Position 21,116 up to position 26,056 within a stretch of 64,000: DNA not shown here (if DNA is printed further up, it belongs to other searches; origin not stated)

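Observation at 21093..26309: AT-rich islet with one giant DUF4011 / SF1-helicase / Vsr-DUF559 nuclease / DUF3320 protein: an Hhe-like single-gene defence candidate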

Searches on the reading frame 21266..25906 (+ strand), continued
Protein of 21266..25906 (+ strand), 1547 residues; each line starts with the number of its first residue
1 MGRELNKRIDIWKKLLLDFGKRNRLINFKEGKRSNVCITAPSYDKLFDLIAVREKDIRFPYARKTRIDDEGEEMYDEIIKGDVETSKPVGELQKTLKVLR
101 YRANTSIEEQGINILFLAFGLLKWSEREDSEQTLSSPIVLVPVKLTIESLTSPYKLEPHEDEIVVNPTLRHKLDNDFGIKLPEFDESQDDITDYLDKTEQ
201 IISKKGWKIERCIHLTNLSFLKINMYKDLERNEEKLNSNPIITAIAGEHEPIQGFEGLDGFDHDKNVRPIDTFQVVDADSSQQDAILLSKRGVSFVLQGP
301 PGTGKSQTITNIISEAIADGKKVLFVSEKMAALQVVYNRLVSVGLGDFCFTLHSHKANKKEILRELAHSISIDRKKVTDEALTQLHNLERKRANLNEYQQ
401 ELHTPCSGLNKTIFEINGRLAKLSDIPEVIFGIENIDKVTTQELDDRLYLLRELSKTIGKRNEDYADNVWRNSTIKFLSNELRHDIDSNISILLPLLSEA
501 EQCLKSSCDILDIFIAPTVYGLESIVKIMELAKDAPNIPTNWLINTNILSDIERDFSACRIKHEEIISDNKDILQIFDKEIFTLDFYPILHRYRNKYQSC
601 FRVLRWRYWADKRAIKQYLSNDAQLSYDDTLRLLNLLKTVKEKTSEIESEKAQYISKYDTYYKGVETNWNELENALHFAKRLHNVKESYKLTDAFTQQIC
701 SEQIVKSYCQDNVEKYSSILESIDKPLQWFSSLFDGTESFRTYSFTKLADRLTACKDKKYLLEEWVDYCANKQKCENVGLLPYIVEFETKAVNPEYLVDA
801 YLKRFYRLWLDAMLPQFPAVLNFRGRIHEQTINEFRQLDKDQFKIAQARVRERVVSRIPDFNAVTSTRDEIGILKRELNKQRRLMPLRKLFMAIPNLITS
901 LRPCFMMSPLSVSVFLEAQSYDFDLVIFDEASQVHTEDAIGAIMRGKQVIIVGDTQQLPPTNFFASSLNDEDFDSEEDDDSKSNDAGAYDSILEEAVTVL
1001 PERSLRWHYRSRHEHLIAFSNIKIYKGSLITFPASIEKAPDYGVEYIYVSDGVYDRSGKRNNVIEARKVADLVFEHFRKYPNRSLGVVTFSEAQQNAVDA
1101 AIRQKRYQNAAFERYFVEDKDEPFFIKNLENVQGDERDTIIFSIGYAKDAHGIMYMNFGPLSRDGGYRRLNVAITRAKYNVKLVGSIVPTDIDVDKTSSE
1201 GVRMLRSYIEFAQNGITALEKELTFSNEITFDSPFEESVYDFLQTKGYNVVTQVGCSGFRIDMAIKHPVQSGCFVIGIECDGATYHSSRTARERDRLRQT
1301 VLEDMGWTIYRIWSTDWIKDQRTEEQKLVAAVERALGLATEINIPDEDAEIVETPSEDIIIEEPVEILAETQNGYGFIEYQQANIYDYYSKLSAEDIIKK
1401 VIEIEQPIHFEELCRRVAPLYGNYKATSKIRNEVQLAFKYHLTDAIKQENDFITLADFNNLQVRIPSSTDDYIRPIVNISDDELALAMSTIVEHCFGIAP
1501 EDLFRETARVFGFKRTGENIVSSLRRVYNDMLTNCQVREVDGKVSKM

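Call 39: search_dna_similar(query=window:21266-25906:+, collection=plasmids, mode=protein, max_rows=20)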
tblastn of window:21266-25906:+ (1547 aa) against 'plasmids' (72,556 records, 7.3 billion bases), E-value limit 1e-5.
Records with a match: 562; places in all: 613; records where one place covers at least 80% of the query: 99.
Best place of each record, by identity: <60% 562.
By first word of the organism name: Klebsiella 244; Ralstonia 108; Acinetobacter 47; Rhizobium 22; Raoultella 12; Mesorhizobium 6; Paracoccus 6; Vibrio 5; Variovorax 5; Thioclava 4; and 68 more.
By predicted mobility (MOB-suite, as given by PLSDB): conjugative 228; non-mobilizable 180; mobilizable 154.
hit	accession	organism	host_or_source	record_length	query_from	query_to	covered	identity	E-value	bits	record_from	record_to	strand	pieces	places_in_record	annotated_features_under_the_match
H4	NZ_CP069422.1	Aristaeella lactis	Bos taurus,Bovine rumen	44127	3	1544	91%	39.8%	0e+0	1041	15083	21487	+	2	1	DUF4011 domain-containing protein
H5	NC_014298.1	Halalkalicoccus jeotgali B3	-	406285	1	1545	100%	33.8%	0e+0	840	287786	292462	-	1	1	DUF4011 domain-containing protein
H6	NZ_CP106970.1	Haloferax alexandrinus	-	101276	5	1520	98%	34.3%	0e+0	746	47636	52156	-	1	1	DUF4011 domain-containing protein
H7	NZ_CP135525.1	Halomontanus rarus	Salt lake,Salt lake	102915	5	1547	100%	33.6%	0e+0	790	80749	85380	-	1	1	DUF4011 domain-containing protein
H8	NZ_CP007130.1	Gemmatirosa kalamazoonensis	-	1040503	5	1546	99%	31.2%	0e+0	696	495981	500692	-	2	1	record has no annotation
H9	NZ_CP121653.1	Rhizobium sp. CB3171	Calliandra calothyrsus,cell culture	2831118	13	1542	99%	31.2%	0e+0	665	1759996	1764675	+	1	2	record has no annotation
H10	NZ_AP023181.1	Paraburkholderia sp. PGU19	Physopelta gutta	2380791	8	1516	98%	31.0%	0e+0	669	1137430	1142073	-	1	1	none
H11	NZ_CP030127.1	Indioceanicola profundi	sediment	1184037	16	1520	97%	31.1%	0e+0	654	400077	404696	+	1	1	none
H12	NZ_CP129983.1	Klebsiella variicola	-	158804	3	1515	98%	30.8%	1e-177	599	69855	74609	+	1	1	DUF3320 domain-containing protein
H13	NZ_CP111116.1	Raoultella sp. DY2415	crude oil contaminated soil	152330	3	1515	98%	30.8%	1e-178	603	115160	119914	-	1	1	DUF3320 domain-containing protein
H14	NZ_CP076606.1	Raoultella ornithinolytica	Dongxiang wild rice,pure culture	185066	3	1515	98%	30.8%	1e-178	603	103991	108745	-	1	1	DUF3320 domain-containing protein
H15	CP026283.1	Klebsiella oxytoca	-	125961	3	1515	98%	30.8%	7e-178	600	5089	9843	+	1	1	DNA helicase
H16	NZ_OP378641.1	Klebsiella michiganensis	-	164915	3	1515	98%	30.8%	8e-178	600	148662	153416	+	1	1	DUF3320 domain-containing protein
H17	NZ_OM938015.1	Klebsiella michiganensis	-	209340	3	1515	98%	30.8%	8e-178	600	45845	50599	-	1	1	DUF3320 domain-containing protein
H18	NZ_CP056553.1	Enterobacter sp. RHBSTW-00422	culture,Freshwater sample from ...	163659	3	1515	98%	30.8%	9e-178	600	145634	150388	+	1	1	DUF3320 domain-containing protein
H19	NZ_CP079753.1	Raoultella ornithinolytica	cell culture,urine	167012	3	1515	98%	30.8%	9e-178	600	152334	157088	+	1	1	DUF3320 domain-containing protein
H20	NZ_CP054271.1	Raoultella ornithinolytica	Sus scrofa domesticus,Whole ...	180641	3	1515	98%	30.8%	9e-178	600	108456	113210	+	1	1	DUF3320 domain-containing protein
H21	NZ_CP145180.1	Raoultella ornithinolytica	Hospital waste water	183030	3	1515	98%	30.8%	9e-178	600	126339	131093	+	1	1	DUF3320 domain-containing protein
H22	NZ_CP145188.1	Raoultella ornithinolytica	-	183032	3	1515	98%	30.8%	9e-178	600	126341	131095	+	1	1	DUF3320 domain-containing protein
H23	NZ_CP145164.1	Raoultella ornithinolytica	-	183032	3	1515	98%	30.8%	9e-178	600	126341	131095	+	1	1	DUF3320 domain-containing protein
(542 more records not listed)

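Call 40: find_encoding_contigs(protein=P0002, flank=8000, max_places=4)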
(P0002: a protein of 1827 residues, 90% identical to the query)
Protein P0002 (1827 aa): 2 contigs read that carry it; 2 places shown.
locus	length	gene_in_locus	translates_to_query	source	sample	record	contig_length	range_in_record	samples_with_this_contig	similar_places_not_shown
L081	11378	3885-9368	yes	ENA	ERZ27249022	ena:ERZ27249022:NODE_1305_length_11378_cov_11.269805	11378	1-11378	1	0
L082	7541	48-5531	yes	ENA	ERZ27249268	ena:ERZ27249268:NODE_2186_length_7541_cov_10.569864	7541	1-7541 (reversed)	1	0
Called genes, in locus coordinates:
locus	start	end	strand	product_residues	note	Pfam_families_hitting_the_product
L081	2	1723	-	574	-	?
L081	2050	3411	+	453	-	PF04326:SLFN_AlbA_2, PF13749:HATPase_c_4, PF12802:MarR_2, PF13412:HTH_24 (weak)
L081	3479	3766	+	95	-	PF10046:BLOC1_2 (faint)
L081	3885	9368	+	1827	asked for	PF13195:DUF4011, PF13086:AAA_11, PF13245:AAA_19 (faint), PF13604:AAA_30 (faint), PF09848:SLFN-g3_helicase (faint), PF13086:AAA_11, PF13087:AAA_12, PF18741:MTES_1575, +1 more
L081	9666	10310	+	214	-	-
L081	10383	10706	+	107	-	-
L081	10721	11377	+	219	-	?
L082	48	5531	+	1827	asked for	PF13195:DUF4011, PF13086:AAA_11, PF13245:AAA_19 (faint), PF13604:AAA_30 (faint), PF09848:SLFN-g3_helicase (faint), PF13086:AAA_11, PF13087:AAA_12, PF18741:MTES_1575, +1 more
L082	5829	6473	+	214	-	-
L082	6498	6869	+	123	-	-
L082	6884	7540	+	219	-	?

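Call 41: find_encoding_contigs(protein=P0012, flank=8000, max_places=4)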
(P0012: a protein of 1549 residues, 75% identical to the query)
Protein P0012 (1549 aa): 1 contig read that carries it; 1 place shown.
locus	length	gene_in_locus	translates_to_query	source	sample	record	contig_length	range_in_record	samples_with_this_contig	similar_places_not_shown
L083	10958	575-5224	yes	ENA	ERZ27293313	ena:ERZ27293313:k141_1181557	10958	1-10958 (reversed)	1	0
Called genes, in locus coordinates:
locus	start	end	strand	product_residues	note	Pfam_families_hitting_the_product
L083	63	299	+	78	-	-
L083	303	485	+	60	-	-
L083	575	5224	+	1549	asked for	PF13195:DUF4011, PF13086:AAA_11, PF13245:AAA_19 (faint), PF13604:AAA_30 (faint), PF13086:AAA_11, PF13087:AAA_12, PF18741:MTES_1575, PF11784:DUF3320 (faint)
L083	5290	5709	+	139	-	-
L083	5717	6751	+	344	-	-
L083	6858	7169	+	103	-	PF17761:DUF1016_N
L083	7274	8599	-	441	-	PF08534:Redoxin, PF00578:AhpC-TSA, PF13905:Thioredoxin_8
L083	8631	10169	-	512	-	-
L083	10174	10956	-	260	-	?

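Call 42: find_encoding_contigs(protein=P0006, flank=8000, max_places=3)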
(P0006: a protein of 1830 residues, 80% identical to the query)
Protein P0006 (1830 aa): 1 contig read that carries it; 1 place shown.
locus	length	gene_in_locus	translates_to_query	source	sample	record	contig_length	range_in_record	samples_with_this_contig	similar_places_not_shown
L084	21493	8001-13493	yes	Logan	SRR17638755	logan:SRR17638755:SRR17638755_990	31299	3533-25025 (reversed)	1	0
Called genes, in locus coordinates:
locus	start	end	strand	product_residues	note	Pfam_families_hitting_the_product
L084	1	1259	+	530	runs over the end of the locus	PF14322:SusD-like_3, PF12771:SusD-like_2 (faint), PF07980:SusD_RagB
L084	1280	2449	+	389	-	PF14292:SusE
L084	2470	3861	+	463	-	PF17142:SusF_N, PF22058:X25_BaPul_like (faint), PF26120:CBM_1st_SusF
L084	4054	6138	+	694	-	PF00128:Alpha-amylase, PF20756:SusG_CBM58, PF00128:Alpha-amylase, PF23915:SusG_C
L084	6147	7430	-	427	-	PF03601:Cons_hypoth698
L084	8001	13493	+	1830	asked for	PF13195:DUF4011, PF13086:AAA_11 (weak), PF13245:AAA_19 (faint), PF13604:AAA_30 (faint), PF13086:AAA_11, PF13087:AAA_12, PF18741:MTES_1575, PF11784:DUF3320 (faint)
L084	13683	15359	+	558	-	PF04326:SLFN_AlbA_2, PF13749:HATPase_c_4 (weak)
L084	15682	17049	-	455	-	PF00128:Alpha-amylase, PF16657:Malt_amylase_C (faint)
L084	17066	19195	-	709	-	PF00128:Alpha-amylase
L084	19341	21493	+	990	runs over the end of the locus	PF13620:CarboxypepD_reg, PF13715:CarbopepD_reg_2, PF07715:Plug, PF00593:TonB_dep_Rec_b-barrel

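Call 44: get_annotated_region(hit=H12, flank=6000)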
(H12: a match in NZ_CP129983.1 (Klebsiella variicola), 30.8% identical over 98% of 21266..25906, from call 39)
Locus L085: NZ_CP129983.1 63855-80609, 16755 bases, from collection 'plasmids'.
description: Klebsiella variicola strain LY16 plasmid pLY161, complete sequence
organism: Klebsiella variicola (NCBI taxid 244366)
taxonomy: Bacteria; Pseudomonadota; Gammaproteobacteria; Enterobacterales; Enterobacteriaceae; Klebsiella; Klebsiella variicola
host: -; source: -; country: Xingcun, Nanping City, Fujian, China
typing (MOB-suite, as given by PLSDB): conjugative; replicon IncFIB,IncFII,rep_cluster_2183; relaxase MOBF,MOBF; mating-pair formation MPF_F
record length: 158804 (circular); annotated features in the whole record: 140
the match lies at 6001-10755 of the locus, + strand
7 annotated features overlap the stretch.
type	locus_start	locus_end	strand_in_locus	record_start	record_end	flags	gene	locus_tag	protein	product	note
CDS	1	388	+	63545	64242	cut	-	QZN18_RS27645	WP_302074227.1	IS1 family transposase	-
CDS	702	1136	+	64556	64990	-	-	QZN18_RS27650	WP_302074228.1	hypothetical protein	-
CDS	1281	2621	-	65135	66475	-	-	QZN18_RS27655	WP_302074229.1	hypothetical protein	-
CDS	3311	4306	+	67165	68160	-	-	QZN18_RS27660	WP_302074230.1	IS110 family transposase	-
CDS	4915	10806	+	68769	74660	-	-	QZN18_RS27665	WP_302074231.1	DUF3320 domain-containing protein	-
CDS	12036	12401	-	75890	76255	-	-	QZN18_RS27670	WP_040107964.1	DUF596 domain-containing protein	-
CDS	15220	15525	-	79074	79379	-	-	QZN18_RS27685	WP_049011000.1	DUF596 domain-containing protein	-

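Call 45: get_annotated_region(hit=H4, flank=6000)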
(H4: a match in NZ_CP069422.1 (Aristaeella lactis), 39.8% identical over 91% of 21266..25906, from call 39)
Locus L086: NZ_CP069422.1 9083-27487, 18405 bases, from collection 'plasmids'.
description: Aristaeella lactis strain WTE2008 plasmid unnamed
organism: Aristaeella lactis (NCBI taxid 3046383)
taxonomy: Bacteria; Bacillota; Clostridia; Eubacteriales; Aristaeellaceae; Aristaeella; Aristaeella lactis
host: -; source: Bos taurus,Bovine rumen; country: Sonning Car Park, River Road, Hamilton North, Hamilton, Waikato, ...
typing (MOB-suite, as given by PLSDB): non-mobilizable
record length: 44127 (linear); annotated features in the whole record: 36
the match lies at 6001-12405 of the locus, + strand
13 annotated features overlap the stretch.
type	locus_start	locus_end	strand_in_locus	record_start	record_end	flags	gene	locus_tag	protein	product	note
CDS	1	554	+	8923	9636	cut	-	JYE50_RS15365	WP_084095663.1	hypothetical protein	-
CDS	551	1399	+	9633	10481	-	-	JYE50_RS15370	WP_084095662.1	ComEC/Rec2 family competence protein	GO:0030420 - establishment of competence for transformation [Evidence IEA]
CDS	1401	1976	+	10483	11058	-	-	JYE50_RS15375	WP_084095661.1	hypothetical protein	-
CDS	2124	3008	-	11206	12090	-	-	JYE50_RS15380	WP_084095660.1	ion transporter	GO:0034220 - monoatomic ion transmembrane transport [Evidence IEA]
CDS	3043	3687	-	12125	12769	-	-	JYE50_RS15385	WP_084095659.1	hypothetical protein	-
CDS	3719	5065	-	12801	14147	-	-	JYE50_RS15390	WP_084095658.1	DUF4236 domain-containing protein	-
CDS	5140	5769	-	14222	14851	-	-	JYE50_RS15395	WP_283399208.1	peptidoglycan-binding domain-containing protein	-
CDS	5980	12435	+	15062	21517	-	-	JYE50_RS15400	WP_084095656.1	DUF4011 domain-containing protein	-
CDS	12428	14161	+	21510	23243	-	-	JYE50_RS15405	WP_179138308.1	serine/threonine-protein kinase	GO:0006468 - protein phosphorylation [Evidence IEA]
CDS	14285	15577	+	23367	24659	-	-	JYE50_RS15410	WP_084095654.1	hypothetical protein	-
CDS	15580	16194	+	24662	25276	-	-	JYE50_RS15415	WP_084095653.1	FHA domain-containing protein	-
CDS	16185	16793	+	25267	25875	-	-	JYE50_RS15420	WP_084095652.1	4Fe-4S single cluster domain-containing protein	-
CDS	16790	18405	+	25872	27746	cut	-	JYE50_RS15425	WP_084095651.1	AAA family ATPase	-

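Call 46: search_protein_families(library=ncbifam, proteins=[L085:4915-10803:+, P0002, P0029, P0012, L086:5980-12432:+], max_evalue=1e-20)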
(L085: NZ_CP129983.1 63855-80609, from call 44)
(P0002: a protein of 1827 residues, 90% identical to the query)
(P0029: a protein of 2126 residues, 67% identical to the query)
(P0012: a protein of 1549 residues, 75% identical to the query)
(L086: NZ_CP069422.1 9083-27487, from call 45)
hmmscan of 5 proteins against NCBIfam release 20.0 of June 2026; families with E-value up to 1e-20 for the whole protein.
L085:4915-10803:+ (1963 aa): 4 families
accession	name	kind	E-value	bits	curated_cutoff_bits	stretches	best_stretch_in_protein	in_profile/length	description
NF058533.1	antiphage_ProA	equivalog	0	2223.6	1500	1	15-1947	2-1903/1903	anti-phage protein ProA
NF042953.1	Hhe_antiphage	equivalog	9.9e-248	825.5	2000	2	1034-1735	1012-1706/1797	DUF4011 domain-containing anti-phage protein Hhe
TIGR00376.1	TIGR00376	hypoth_equivalog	1.2e-25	90.1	348.9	0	1292-1562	351-608/639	IGHMBP2 family helicase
NF040671.1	PLuB_AAA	exception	2.2e-22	78.3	999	0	1419-1564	1110-1231/1256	PLuB system helicase-like protein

P0002 (1827 aa): 4 families
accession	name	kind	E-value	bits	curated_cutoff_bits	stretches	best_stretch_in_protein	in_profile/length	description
NF058533.1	antiphage_ProA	equivalog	0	1357.9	1500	2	883-1795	971-1903/1903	anti-phage protein ProA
NF042953.1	Hhe_antiphage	equivalog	1.1e-277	924.8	2000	1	90-1621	125-1689/1797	DUF4011 domain-containing anti-phage protein Hhe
TIGR00376.1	TIGR00376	hypoth_equivalog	1.1e-21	77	348.9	0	260-396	139-278/639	IGHMBP2 family helicase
NF040671.1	PLuB_AAA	exception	2e-21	75.2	999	0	1196-1466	956-1231/1256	PLuB system helicase-like protein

P0029 (2126 aa): 4 families
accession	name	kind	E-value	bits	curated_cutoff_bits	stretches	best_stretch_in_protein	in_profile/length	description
NF058533.1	antiphage_ProA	equivalog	0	1348.3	1500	2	1187-2093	986-1903/1903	anti-phage protein ProA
NF042953.1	Hhe_antiphage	equivalog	2.8e-278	926.8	2000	2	1074-1921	845-1699/1797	DUF4011 domain-containing anti-phage protein Hhe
TIGR00376.1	TIGR00376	hypoth_equivalog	9e-24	83.9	348.9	0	256-479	135-359/639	IGHMBP2 family helicase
NF040671.1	PLuB_AAA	exception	9.3e-23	79.6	999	0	1486-1755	957-1231/1256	PLuB system helicase-like protein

P0012 (1549 aa): 4 families
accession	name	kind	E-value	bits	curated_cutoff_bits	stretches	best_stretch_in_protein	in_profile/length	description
NF058533.1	antiphage_ProA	equivalog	0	1348.9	1500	1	3-1514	354-1903/1903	anti-phage protein ProA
NF042953.1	Hhe_antiphage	equivalog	4.3e-272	906.3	2000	2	742-1346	1097-1692/1797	DUF4011 domain-containing anti-phage protein Hhe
NF040671.1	PLuB_AAA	exception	1.4e-24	85.6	999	0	917-1187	956-1231/1256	PLuB system helicase-like protein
TIGR00376.1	TIGR00376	hypoth_equivalog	2.8e-24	85.6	348.9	0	874-1035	317-458/639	IGHMBP2 family helicase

L086:5980-12432:+ (2151 aa): 3 families
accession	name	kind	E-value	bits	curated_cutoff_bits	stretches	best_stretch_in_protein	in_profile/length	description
NF058533.1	antiphage_ProA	equivalog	0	1187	1500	2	1071-2113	850-1903/1903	anti-phage protein ProA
NF042953.1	Hhe_antiphage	equivalog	1.1e-241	805.5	2000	2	963-1960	715-1710/1797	DUF4011 domain-containing anti-phage protein Hhe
TIGR00376.1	TIGR00376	hypoth_equivalog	5.4e-24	84.6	348.9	0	1509-1633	357-462/639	IGHMBP2 family helicase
